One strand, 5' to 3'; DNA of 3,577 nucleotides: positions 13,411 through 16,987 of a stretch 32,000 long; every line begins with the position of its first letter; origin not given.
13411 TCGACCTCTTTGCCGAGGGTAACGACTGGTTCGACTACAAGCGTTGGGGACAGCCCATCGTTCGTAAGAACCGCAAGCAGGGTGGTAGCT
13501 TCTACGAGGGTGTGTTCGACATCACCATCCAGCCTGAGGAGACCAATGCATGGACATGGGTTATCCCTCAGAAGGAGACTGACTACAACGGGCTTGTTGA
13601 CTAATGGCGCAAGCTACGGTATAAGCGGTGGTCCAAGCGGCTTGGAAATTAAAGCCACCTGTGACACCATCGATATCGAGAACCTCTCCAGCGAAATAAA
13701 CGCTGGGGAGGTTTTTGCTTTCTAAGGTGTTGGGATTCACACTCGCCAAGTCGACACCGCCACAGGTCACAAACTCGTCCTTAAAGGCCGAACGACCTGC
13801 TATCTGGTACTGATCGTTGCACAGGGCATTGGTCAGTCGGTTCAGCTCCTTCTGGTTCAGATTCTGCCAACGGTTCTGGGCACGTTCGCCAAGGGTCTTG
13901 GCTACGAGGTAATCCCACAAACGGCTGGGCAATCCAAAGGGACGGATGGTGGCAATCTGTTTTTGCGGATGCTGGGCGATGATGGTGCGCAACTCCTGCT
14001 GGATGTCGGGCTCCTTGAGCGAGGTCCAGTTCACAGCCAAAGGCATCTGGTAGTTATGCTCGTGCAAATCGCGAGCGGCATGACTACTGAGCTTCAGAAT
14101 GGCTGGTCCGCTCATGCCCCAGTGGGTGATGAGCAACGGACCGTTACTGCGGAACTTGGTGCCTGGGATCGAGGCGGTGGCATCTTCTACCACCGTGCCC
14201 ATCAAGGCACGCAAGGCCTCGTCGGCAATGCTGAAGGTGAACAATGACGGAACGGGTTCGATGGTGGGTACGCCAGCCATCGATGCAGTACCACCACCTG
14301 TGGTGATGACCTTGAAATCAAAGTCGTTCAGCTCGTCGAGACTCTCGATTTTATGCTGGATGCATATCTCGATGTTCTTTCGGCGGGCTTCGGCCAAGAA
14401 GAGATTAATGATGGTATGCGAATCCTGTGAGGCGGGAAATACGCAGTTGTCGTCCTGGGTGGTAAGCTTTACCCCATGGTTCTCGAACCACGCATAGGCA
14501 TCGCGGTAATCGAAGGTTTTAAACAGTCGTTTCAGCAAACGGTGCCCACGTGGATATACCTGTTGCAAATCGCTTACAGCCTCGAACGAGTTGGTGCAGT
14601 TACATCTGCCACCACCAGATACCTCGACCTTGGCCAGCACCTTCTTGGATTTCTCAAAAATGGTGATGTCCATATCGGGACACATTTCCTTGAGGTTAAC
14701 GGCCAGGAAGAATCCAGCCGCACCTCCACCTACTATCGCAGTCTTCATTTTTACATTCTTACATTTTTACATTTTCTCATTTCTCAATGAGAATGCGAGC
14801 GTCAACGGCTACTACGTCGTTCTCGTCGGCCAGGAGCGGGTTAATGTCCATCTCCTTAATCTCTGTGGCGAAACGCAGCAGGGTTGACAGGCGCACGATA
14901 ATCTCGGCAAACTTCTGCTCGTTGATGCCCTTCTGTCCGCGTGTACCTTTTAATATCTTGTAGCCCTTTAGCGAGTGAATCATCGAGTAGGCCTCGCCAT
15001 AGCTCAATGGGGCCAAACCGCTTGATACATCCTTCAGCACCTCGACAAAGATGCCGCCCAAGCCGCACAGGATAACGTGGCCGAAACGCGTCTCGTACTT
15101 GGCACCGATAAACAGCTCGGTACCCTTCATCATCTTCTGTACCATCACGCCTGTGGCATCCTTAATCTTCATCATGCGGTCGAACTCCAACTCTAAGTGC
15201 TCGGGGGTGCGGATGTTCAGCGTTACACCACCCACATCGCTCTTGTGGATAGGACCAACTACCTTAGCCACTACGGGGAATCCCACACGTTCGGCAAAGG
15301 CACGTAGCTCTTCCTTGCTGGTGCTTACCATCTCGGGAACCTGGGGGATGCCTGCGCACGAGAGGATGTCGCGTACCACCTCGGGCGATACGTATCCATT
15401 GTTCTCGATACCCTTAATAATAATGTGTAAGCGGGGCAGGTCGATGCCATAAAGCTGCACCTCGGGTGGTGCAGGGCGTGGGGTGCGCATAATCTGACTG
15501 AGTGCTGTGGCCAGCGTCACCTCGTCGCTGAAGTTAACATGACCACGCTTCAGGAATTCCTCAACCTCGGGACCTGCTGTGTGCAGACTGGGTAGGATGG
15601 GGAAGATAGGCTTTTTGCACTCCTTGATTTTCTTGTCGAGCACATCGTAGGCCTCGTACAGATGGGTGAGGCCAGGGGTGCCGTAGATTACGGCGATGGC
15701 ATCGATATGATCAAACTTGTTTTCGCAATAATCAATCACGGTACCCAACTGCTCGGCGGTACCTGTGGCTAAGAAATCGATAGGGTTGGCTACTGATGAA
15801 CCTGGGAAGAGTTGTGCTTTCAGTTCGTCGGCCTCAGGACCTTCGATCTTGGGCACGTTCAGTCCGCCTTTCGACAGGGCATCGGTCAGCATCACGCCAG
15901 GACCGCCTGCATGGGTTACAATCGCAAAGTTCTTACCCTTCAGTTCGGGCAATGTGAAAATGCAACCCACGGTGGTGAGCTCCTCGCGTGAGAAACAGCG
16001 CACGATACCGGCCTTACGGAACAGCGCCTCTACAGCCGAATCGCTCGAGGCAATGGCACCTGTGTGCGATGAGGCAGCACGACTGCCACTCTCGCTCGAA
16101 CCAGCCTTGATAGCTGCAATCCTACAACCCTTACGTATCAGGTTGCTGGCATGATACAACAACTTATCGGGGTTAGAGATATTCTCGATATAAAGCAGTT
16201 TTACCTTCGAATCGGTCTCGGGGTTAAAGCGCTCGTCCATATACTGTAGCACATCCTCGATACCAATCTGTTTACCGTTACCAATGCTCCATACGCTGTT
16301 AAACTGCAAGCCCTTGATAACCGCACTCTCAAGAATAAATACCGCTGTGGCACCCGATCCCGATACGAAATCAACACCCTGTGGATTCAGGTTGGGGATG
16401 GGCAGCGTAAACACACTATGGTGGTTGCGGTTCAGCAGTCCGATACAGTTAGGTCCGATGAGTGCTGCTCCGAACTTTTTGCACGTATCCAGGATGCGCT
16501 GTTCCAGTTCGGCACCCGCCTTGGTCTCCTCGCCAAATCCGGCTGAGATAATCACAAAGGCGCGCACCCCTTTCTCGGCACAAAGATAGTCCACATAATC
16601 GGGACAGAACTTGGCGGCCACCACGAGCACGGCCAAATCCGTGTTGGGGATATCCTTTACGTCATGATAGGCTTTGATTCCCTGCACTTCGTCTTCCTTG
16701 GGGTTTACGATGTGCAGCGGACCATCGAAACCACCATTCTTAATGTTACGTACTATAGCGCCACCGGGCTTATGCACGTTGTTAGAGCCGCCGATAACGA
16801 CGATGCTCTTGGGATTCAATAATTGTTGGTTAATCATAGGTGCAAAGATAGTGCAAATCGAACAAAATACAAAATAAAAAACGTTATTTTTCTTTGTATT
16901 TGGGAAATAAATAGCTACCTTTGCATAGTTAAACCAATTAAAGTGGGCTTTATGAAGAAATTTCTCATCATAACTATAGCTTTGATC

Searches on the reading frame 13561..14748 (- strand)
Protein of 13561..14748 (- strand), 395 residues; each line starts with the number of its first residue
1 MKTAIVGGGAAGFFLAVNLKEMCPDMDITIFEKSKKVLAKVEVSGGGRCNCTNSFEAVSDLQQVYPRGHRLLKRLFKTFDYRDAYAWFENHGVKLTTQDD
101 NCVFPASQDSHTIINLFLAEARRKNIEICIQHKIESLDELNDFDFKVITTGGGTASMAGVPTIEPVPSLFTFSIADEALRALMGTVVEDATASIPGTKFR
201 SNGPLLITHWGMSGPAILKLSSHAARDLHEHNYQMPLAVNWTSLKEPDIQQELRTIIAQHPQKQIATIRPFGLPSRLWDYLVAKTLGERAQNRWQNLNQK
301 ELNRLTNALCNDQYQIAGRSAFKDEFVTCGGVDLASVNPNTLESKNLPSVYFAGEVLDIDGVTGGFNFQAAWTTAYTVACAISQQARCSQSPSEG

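Call 41: search_protein_families(library=pfam, proteins=[window:13561-14748:-])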
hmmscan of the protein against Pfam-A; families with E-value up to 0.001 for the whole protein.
window:13561-14748:- (395 aa): 2 families
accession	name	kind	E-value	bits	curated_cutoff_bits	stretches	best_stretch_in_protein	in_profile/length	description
PF03486.20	HI0933_like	-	3.5e-56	190.8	50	1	2-379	2-242/244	HI0933-like protein Rossmann domain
PF22780.1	HI0933_like_1st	-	6.5e-30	104.6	27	1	166-327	1-165/165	HI0933-like protein barrel and H2TH domain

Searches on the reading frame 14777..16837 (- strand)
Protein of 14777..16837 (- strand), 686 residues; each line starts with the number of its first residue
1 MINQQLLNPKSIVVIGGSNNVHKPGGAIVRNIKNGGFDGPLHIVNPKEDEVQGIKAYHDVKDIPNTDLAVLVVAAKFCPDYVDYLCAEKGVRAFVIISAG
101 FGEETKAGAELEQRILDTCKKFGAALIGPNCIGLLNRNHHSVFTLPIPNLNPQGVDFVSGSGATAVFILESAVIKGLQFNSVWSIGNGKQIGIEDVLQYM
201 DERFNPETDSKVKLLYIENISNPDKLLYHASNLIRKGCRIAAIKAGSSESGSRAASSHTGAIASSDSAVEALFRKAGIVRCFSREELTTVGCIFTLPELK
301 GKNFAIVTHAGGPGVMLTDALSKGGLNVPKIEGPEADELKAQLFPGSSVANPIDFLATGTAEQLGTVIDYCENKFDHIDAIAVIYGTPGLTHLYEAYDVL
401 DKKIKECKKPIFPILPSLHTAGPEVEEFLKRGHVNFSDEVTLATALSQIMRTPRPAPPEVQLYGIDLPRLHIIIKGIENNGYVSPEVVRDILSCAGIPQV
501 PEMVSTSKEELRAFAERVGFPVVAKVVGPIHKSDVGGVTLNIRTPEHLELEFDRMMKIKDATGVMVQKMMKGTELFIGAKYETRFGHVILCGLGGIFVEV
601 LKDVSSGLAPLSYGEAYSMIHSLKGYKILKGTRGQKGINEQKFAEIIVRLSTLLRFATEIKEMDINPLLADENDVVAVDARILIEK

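Call 41: search_protein_families(library=pfam, proteins=[window:14777-16837:-])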
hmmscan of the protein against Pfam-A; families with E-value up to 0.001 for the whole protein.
window:14777-16837:- (686 aa): 4 families
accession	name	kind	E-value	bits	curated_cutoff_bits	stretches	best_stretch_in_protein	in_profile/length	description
PF13549.11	ATP-grasp_5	-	4.6e-59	199.9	27.6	1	482-684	9-221/221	ATP-grasp domain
PF13607.11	Succ_CoA_lig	-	3.9e-31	108.1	27.4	1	154-291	3-135/138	Succinyl-CoA ligase like flavodoxin domain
PF13380.12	CoA_binding_2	-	4.1e-21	76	22.8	1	10-136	1-115/116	CoA binding domain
PF02629.25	CoA_binding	-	2.5e-08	35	22.3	1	9-100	3-97/97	CoA binding domain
